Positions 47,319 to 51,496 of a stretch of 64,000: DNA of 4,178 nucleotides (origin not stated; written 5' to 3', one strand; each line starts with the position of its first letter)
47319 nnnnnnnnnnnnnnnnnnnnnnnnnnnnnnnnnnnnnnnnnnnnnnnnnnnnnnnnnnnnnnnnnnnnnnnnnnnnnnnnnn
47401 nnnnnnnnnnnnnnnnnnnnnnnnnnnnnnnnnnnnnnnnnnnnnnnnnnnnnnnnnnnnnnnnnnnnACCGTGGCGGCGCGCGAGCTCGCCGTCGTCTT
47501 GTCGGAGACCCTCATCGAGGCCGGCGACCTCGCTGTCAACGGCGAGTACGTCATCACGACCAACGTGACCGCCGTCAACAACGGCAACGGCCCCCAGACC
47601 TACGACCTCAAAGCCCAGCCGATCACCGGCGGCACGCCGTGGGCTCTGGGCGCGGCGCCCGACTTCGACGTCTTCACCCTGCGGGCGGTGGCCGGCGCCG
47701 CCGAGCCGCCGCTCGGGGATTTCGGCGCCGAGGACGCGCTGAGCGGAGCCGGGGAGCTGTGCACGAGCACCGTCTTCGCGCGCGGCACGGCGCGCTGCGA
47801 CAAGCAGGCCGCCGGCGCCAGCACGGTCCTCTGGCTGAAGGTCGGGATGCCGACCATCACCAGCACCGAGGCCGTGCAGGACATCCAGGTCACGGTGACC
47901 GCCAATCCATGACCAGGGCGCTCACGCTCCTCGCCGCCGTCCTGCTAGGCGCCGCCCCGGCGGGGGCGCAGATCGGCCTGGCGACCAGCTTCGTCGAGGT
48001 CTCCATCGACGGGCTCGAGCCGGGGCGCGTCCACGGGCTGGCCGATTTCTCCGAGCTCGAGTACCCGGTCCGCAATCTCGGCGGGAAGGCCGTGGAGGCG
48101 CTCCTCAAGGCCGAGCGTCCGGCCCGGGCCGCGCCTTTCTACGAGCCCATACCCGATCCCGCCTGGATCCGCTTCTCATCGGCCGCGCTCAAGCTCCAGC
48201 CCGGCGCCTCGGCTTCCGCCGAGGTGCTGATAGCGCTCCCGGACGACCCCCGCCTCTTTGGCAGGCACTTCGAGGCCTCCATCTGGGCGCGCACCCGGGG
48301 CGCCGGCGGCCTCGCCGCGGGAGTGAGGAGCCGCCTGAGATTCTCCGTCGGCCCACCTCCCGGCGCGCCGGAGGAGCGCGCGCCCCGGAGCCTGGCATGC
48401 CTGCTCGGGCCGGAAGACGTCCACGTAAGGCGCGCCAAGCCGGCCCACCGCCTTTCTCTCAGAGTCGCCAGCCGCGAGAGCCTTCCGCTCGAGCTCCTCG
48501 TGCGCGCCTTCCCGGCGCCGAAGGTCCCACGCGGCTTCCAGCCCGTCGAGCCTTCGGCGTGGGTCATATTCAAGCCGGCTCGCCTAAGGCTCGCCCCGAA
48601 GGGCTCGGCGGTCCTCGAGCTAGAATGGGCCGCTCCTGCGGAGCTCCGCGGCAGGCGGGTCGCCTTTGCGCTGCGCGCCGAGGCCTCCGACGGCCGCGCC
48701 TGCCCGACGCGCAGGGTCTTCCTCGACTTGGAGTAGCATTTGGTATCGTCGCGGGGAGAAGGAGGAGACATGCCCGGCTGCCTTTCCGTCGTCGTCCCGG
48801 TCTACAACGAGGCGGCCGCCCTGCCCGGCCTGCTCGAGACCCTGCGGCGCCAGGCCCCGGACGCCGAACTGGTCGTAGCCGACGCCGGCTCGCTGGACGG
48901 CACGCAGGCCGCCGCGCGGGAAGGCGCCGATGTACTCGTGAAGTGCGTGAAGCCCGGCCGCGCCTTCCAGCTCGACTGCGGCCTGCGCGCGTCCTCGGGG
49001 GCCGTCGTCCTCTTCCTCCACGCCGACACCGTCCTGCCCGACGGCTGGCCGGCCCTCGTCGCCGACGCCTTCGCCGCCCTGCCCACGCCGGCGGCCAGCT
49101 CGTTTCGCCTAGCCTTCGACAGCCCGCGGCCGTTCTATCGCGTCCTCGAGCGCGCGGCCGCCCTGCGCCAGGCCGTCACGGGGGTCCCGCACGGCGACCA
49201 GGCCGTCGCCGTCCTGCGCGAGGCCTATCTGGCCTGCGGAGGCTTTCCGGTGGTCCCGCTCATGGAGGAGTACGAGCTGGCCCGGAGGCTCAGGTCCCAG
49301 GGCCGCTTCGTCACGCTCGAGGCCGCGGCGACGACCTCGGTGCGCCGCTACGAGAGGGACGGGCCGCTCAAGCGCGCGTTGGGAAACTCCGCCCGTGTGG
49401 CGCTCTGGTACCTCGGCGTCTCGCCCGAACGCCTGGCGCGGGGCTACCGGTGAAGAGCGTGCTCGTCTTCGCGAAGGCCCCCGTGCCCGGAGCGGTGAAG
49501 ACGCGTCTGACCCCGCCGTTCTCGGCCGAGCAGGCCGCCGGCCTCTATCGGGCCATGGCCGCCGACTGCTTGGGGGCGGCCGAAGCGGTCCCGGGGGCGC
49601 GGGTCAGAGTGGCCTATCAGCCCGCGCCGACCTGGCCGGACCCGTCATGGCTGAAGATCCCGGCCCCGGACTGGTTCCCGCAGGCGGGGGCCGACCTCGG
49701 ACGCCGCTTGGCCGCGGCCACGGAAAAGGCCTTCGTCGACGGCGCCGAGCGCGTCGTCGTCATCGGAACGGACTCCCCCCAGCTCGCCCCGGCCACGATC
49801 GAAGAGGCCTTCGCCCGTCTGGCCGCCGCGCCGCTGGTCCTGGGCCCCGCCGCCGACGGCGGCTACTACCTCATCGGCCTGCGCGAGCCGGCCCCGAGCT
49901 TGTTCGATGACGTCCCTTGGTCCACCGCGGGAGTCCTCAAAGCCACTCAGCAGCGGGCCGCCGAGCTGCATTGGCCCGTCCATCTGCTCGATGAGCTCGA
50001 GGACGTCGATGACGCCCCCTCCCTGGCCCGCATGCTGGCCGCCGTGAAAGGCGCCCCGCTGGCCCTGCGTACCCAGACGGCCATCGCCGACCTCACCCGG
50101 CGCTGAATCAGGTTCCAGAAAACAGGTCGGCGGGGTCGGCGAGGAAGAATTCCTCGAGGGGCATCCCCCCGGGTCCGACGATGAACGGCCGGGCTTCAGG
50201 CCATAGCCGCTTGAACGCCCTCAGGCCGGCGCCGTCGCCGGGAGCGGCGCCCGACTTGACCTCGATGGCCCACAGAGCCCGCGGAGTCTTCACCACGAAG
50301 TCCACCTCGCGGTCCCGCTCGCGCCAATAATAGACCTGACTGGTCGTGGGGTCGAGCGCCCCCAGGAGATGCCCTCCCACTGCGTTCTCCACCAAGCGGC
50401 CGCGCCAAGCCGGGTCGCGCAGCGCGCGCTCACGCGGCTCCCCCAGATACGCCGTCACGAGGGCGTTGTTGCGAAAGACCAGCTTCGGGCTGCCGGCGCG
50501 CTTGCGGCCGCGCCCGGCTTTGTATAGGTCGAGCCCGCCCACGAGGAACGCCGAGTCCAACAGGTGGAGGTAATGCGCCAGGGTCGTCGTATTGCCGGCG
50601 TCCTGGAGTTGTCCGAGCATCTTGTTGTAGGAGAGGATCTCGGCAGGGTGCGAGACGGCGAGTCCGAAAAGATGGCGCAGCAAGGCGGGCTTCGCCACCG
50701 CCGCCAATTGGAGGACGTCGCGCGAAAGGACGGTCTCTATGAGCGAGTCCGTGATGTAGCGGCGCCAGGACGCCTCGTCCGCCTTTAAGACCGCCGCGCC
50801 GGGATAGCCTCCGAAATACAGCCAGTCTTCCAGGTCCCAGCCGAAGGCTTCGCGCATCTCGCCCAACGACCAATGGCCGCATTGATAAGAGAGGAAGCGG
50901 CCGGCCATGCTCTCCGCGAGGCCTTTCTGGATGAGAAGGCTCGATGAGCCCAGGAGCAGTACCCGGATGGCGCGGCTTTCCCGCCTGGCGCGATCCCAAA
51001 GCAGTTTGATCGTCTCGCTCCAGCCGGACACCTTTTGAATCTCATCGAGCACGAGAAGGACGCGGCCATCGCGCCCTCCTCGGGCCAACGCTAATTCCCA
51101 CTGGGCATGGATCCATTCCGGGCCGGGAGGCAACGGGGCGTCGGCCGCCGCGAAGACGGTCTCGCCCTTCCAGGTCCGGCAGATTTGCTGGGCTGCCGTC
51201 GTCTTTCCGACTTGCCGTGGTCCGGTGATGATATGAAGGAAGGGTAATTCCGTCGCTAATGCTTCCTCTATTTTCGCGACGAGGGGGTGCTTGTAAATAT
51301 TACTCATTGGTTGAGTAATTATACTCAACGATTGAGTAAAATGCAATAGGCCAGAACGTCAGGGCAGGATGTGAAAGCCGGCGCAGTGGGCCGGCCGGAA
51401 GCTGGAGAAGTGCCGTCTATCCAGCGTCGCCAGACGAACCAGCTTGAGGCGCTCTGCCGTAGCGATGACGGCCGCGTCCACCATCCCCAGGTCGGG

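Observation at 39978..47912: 2644-aa protein built from 15 tandem ~154-aa repeats with a duplicated 7-unit super-repeat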

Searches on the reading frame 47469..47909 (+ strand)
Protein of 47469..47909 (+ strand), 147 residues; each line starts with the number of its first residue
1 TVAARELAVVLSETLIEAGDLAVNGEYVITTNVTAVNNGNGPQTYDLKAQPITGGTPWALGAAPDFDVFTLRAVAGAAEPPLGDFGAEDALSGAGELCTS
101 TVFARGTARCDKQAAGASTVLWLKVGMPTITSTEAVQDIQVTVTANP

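Call 45: search_solved_structures(query=A2, max_evalue=10)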
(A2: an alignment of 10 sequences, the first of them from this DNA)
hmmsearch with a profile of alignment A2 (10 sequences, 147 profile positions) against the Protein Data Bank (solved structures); distinct sequences matched with E-value up to 10: 0.

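Call 60: search_protein_families(library=pfam, alignment_id=A2, max_evalue=10)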
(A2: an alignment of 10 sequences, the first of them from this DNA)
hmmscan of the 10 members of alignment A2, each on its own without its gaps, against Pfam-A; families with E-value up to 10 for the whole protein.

A. member 1, seq(147 aa): 0 families

B. families by the number of members that match (of 10 scanned): 4 families
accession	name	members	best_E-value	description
PF15886.11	CBM39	1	0.0069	Carbohydrate binding domain (family 32)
PF08522.16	BT_3987-like_N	1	0.052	BT_3987-like, N-terminal domain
PF12933.13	FTO_NTD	1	0.16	FTO catalytic domain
PF17766.7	fn3_6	1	0.31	Fibronectin type-III domain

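Call 77: predict_structure(alignment_id=A4)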
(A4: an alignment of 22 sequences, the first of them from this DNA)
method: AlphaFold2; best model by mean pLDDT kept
length: 147 residues; sequences in the alignment: 22
mean_pLDDT: 93.2   pTM: 0.85
mean pLDDT of the five models: 93.2, 91.9, 91.7, 91.7, 83.8
residues with pLDDT >= 90: 128; 70-90: 18; 50-70: 1; < 50: 0
segments of 3 or more residues with pLDDT < 50: none
pLDDT, mean of each block of 10 residues (from residue 1): 85 93 95 95 95 92 95 95 94 93 91 94 96 91 94
secondary structure, 60 per line:
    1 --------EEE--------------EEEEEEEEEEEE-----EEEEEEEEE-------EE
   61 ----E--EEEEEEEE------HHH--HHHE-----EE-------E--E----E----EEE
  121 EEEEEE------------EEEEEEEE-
elements in order: E9-11 E26-37 E43-51 E68-75 E118-126 E139-146

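Call 79: fold_search(model_id=the predicted structure, library=pdb)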
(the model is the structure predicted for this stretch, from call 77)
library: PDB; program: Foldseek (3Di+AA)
matches with E <= 10: 945; with E <= 0.001: 0
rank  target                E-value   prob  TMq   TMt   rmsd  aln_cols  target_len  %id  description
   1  3bfq_G                2.2e-03  1.00  0.44  0.47   5.9       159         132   12  Crystal structure of truncated FimG (FimGt) in complex with the donor strand peptide of FimF (DSF) (released 2008-03-04)
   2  5iqo_A                2.2e-03  0.99  0.42  0.45   6.3       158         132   13  Crystal structure of the E. coli type 1 pilus subunit FimG (engineered variant with substitutions Q134E and S138E; N-t (released 2016-07-06)
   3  4je0_A                3.1e-03  0.72  0.28  0.17  13.7       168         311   16  Structures of SdrD from Staphylococcus aureus reveal the molecular mechanism of how the cell surface receptors recogni (released 2013-06-19)
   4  4je0_B                3.4e-03  0.63  0.26  0.16  13.7       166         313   16  Structures of SdrD from Staphylococcus aureus reveal the molecular mechanism of how the cell surface receptors recogni (released 2013-06-19)
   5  8k2f                  3.8e-03  0.89  0.36  0.13  11.2       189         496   10  Crystal structure of Group 1 oligosaccharide-releasing beta-N-acetylgalactosaminidase NgaCa from Cohnella abietis, apo 1 (released 2024-04-24)
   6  8aur_A                4.3e-03  1.00  0.51  0.36   7.1       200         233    8  Cryo-EM structure of a TasA fibre (released 2022-11-30)
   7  4jdz_B                4.5e-03  0.77  0.31  0.14  13.6       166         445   16  Structures of SdrD from Staphylococcus aureus reveal the molecular mechanism of how the cell surface receptors recogni (released 2013-06-19)
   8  5iqm_A                5.3e-03  0.99  0.43  0.46   6.3       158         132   12  Crystal structure of the E. coli type 1 pilus subunit FimG (engineered variant with substitution Q134E; N-terminal Fim (released 2016-07-06)
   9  8k2g_A                7.4e-03  0.96  0.43  0.15  10.7       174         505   10  Crystal structure of Group 1 Oligosaccharide-releasing beta-N-acetylgalactosaminidase NgaCa from Cohnella abietis, apo (released 2024-04-24)
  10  2wmp_B                1.1e-02  0.97  0.40  0.45   6.6       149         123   11  Structure of the E. coli chaperone PapD in complex with the pilin domain of the PapGII adhesin (released 2010-08-25)
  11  3jwn_G                1.1e-02  0.95  0.39  0.40   6.2       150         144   12  Complex of FimC, FimF, FimG and FimH (released 2010-06-16)
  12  10pa                  1.7e-02  0.51  0.30  0.17  13.0       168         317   14  Crystal structure of SdrD A2-A3 domains from Staphylococcus aureus JH1 (released 2026-02-11)
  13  3me0_B                1.8e-02  0.96  0.43  0.47   5.3       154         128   12  Structure of the E. coli chaperone PAPD in complex with the pilin domain of the PapGII adhesin (released 2011-04-27)
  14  5fqe_A                1.9e-02  0.92  0.44  0.14  10.2       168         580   10  The details of glycolipid glycan hydrolysis by the structural analysis of a family 123 glycoside hydrolase from Clostr (released 2016-03-30)
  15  4y2n_C                2.0e-02  0.84  0.38  0.38   7.2       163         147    9  Structure of CFA/I pili major subunit CfaB trimer (released 2016-08-10)
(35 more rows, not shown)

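Call 83: search_solved_structures(query=A4, max_evalue=10)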
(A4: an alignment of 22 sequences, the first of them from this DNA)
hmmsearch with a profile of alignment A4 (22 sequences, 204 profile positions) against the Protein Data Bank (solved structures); distinct sequences matched with E-value up to 10: 0.

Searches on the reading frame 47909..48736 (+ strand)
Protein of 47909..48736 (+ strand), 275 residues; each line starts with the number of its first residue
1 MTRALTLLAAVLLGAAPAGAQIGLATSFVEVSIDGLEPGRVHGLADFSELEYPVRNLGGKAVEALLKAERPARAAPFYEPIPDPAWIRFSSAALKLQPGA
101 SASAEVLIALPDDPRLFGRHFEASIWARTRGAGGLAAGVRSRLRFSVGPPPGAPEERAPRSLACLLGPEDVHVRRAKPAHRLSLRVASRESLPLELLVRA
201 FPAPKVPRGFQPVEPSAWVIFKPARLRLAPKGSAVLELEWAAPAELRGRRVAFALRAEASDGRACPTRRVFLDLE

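Call 51: search_protein_families(library=pfam, proteins=[window:47909-48736:+], max_evalue=0.1)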
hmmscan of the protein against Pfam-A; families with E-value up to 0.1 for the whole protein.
window:47909-48736:+ (275 aa): 1 family
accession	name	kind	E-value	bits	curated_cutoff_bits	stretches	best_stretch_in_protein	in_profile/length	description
PF14016.12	DUF4232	-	0.021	15.4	27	0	61-108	48-79/129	Domain of unknown function (DUF4232)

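Call 80: find_homologous_proteins(query=window:47909-48736:+, max_evalue=0.001)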
Query window:47909-48736:+ (275 aa): 4 proteins with E <= 0.001 among 8000 candidates.
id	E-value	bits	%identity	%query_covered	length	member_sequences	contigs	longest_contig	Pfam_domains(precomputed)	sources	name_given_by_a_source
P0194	3.0e-170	583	100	100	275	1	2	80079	-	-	-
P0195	1.3e-112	394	71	100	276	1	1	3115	-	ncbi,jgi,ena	-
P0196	4.9e-65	238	49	99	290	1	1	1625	-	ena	-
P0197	3.8e-53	199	49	80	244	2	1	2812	-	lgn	-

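Call 82: search_solved_structures(query=A5, max_evalue=10)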
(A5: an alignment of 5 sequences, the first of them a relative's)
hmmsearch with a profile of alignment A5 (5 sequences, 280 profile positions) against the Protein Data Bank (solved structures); distinct sequences matched with E-value up to 10: 0.

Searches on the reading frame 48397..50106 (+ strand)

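Call 13: search_protein_families(library=pfam, proteins=[window:48397-50106:+], max_evalue=0.01)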
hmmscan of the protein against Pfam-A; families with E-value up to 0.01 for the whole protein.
window:48397-50106:+ (569 aa): 2 families
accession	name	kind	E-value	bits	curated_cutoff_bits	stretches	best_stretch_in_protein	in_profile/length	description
PF09837.15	DUF2064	-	2.7e-33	114.8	25.8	1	395-510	5-120/120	Uncharacterized protein conserved in bacteria (DUF2064)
PF01983.22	CofC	-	3e-05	23.8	22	0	436-497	73-135/217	Guanylyl transferase CofC like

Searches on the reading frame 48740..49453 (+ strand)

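Call 27: search_protein_families(library=pfam, proteins=[window:48740-49453:+], max_evalue=0.01)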
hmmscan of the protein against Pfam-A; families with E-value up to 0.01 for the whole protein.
window:48740-49453:+ (237 aa): 2 families
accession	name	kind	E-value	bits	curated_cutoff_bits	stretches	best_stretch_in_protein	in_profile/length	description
PF00535.33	Glycos_transf_2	-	1.6e-16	61.2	23.3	1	16-137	1-129/168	Glycosyl transferase family 2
PF13641.12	Glyco_tranf_2_3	-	1.1e-06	29.3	27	1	12-202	1-210/230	Glycosyltransferase like family 2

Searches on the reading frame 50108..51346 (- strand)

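Call 13: search_protein_families(library=pfam, proteins=[window:50108-51346:-], max_evalue=0.01)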
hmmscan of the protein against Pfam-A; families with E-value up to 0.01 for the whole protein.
window:50108-51346:- (412 aa): 5 families
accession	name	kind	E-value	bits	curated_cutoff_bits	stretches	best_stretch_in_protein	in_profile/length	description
PF13635.12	DUF4143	-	1.7e-29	103.1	28.1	1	209-366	2-160/160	Domain of unknown function (DUF4143)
PF13173.12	AAA_14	-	3.5e-20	72.7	27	1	39-164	6-128/129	AAA domain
PF13401.12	AAA_22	-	1.4e-05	25.8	27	0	86-137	78-126/130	AAA domain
PF13191.12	AAA_16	-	0.0016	19.4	32.6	0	39-67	28-57/167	AAA ATPase domain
PF01637.24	ATPase_2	-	0.0021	18.4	33.2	0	24-57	9-42/225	ATPase domain predominantly from Archaea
